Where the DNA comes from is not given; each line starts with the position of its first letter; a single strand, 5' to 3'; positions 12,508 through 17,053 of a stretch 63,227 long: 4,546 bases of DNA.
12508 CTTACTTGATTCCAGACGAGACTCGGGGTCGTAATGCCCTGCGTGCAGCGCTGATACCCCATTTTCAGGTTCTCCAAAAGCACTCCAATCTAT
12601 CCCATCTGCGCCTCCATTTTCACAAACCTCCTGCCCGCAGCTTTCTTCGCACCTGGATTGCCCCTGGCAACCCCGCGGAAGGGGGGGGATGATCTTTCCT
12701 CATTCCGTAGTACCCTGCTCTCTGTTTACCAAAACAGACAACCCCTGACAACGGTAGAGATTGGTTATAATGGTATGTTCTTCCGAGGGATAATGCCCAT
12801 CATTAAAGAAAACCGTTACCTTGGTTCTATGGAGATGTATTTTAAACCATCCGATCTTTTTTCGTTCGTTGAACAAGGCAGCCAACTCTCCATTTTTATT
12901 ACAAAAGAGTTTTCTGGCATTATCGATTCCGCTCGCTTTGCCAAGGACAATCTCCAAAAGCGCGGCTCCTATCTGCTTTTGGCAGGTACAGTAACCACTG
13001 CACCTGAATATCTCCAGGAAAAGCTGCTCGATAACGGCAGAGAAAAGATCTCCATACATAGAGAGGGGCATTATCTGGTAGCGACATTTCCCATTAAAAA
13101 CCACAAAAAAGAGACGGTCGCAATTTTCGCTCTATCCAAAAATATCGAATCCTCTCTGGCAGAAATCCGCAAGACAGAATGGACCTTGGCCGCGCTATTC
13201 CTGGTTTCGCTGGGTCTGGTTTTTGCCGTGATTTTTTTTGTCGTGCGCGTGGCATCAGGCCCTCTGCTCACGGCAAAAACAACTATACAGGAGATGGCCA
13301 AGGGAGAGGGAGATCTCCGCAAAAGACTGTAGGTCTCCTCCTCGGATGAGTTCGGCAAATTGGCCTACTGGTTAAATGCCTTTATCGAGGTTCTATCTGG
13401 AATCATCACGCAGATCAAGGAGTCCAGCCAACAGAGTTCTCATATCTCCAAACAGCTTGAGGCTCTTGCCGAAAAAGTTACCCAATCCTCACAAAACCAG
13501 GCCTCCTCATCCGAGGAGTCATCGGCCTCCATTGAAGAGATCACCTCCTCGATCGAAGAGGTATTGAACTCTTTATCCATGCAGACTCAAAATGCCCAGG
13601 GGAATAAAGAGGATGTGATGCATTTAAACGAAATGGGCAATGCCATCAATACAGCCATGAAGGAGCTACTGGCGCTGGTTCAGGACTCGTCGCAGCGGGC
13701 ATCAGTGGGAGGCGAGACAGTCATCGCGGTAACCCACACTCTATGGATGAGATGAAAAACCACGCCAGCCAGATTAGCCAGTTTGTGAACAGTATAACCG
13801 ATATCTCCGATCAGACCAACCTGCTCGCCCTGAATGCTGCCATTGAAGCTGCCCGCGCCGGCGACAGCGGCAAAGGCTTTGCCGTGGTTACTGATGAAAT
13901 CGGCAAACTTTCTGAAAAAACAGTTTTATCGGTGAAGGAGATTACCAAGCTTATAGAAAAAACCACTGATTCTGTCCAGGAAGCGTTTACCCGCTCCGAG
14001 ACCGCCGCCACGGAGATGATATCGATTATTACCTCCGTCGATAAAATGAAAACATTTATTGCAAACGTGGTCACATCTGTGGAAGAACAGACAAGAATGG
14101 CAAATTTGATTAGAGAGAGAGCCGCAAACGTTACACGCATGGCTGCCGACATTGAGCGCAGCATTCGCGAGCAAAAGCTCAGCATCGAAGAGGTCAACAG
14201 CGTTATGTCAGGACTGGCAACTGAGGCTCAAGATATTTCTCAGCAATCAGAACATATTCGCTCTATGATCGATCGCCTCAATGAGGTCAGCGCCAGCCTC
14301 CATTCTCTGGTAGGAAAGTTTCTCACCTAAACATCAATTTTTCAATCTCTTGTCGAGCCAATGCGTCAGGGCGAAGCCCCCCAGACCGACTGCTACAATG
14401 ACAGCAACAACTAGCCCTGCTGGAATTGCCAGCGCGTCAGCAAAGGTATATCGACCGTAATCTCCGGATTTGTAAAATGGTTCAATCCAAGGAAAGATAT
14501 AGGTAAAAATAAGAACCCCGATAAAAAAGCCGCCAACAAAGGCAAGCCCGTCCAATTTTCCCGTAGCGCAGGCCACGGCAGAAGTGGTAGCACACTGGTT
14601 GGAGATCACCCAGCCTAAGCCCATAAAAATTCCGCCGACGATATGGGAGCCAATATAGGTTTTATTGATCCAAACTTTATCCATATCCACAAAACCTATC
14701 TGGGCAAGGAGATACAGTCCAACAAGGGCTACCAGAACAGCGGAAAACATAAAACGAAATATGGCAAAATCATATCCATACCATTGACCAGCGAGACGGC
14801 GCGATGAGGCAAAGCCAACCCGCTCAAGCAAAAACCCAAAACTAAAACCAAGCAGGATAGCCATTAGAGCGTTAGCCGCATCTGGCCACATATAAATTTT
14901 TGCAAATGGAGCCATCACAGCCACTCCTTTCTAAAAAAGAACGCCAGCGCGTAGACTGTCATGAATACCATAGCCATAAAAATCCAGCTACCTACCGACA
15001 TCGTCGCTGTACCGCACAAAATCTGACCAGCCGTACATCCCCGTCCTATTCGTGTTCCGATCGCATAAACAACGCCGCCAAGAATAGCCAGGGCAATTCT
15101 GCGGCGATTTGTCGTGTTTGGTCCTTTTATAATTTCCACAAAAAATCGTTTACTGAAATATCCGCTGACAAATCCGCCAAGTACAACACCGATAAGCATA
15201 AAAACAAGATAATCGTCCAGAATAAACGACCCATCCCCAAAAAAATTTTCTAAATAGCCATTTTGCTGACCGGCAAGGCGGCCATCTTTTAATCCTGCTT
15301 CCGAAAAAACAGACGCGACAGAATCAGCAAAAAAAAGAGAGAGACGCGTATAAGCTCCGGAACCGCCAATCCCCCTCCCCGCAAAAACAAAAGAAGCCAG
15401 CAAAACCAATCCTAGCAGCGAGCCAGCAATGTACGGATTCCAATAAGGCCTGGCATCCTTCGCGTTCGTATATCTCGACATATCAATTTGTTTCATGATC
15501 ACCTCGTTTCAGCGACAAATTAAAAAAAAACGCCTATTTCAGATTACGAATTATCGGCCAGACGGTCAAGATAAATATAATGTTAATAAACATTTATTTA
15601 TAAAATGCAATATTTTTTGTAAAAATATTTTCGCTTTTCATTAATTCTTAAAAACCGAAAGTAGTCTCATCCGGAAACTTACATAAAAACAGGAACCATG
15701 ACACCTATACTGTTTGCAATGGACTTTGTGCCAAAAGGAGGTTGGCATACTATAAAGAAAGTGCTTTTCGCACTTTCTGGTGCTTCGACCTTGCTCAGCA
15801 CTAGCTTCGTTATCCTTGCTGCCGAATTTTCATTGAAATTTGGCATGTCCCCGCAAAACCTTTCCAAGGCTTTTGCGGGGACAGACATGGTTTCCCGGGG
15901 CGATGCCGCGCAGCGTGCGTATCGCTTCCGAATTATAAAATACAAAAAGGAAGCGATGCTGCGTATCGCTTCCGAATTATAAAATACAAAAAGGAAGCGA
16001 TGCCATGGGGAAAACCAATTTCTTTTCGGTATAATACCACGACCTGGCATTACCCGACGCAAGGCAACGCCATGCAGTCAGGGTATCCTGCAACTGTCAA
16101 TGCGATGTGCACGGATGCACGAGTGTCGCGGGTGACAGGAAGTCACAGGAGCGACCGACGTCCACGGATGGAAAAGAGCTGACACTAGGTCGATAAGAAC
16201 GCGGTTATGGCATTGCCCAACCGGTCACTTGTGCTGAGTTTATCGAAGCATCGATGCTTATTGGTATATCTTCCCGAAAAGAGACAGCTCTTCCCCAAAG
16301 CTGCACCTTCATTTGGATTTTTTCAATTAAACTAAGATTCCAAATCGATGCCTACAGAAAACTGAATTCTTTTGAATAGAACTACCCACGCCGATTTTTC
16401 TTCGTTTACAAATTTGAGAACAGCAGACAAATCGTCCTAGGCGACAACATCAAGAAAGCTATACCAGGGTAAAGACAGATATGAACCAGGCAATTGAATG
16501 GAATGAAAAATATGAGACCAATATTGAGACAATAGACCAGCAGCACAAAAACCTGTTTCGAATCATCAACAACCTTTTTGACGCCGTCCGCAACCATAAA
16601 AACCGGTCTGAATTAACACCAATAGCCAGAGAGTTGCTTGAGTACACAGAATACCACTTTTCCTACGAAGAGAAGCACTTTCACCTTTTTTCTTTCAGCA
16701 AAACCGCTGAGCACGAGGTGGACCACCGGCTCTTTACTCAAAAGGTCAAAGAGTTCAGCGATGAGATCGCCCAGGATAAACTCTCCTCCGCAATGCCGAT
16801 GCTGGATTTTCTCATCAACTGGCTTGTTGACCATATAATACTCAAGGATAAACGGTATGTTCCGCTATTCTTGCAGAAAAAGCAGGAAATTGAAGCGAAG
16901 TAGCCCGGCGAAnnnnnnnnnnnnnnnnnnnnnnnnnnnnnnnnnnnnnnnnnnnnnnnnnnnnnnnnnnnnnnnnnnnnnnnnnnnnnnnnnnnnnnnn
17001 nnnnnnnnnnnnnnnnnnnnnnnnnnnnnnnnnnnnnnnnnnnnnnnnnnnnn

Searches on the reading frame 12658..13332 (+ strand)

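Call 35: search_protein_families(library=pfam, proteins=[window:12658-13332:+], max_evalue=0.001)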
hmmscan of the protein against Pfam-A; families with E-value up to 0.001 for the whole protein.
window:12658-13332:+ (224 aa): 1 family
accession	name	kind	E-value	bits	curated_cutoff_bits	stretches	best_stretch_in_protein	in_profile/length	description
PF14827.12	dCache_3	-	1.4e-16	61.2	25.7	1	4-165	82-237/239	Double sensory domain of two-component sensor kinase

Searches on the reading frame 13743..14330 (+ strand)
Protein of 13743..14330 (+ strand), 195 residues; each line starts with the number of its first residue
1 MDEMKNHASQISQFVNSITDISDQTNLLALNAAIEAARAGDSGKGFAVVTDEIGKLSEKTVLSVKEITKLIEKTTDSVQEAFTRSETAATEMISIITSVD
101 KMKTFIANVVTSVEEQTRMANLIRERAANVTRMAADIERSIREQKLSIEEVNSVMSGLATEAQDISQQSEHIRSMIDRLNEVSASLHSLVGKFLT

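Call 36: search_protein_families(library=pfam, proteins=[window:13743-14330:+], max_evalue=0.001)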
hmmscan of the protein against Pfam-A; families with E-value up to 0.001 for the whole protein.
window:13743-14330:+ (195 aa): 3 families
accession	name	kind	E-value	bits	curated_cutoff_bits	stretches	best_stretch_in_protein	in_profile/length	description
PF00015.26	MCPsignal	-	8.1e-32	110.9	34.6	1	1-137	25-161/172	Methyl-accepting chemotaxis protein (MCP) signalling domain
PF04108.17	ATG17_like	-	5.1e-06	26.6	43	1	2-128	169-282/355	Autophagy protein ATG17-like domain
PF06013.18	WXG100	-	3.2e-05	24.6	27.3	0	2-81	7-84/86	Proteins of 100 residues with WXG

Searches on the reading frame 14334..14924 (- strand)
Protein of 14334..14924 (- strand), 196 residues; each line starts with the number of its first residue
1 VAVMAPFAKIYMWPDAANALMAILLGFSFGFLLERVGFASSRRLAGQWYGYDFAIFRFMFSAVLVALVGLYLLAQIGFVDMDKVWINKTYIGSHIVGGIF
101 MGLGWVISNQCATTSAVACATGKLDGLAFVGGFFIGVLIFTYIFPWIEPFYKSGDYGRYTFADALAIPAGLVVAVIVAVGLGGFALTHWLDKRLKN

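Call 36: search_protein_families(library=pfam, proteins=[window:14334-14924:-], max_evalue=0.001)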
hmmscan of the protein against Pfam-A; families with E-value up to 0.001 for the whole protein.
window:14334-14924:- (196 aa): 1 family
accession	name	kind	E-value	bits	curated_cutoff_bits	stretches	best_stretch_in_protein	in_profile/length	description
PF04143.19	Sulf_transp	-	1.7e-12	47.9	27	1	46-183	12-147/310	Sulphur transport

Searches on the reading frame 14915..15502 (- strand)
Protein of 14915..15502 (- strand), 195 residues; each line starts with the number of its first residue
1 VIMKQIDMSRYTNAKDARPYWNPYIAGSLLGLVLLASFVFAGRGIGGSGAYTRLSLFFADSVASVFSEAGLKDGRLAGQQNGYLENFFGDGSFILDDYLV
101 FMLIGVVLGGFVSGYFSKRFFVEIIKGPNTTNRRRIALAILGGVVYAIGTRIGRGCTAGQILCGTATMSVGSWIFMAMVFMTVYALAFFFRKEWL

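Call 36: search_protein_families(library=pfam, proteins=[window:14915-15502:-], max_evalue=0.001)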
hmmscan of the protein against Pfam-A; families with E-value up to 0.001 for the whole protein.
window:14915-15502:- (195 aa): 1 family
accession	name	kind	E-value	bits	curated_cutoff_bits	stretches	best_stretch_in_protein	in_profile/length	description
PF04143.19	Sulf_transp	-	4e-18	66.5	27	1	17-184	173-309/310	Sulphur transport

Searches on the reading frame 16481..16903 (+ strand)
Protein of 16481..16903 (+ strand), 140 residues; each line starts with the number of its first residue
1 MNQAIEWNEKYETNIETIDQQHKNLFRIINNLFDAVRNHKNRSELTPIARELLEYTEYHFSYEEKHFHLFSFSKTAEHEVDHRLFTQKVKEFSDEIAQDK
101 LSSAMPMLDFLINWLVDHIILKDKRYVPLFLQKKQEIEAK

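Call 36: search_protein_families(library=pfam, proteins=[window:16481-16903:+], max_evalue=0.001)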
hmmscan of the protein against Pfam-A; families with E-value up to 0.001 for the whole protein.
window:16481-16903:+ (140 aa): 1 family
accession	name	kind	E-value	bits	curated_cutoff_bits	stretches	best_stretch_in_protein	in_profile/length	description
PF01814.28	Hemerythrin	-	7.1e-17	62.5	25.3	1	14-129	2-126/127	Hemerythrin HHE cation binding domain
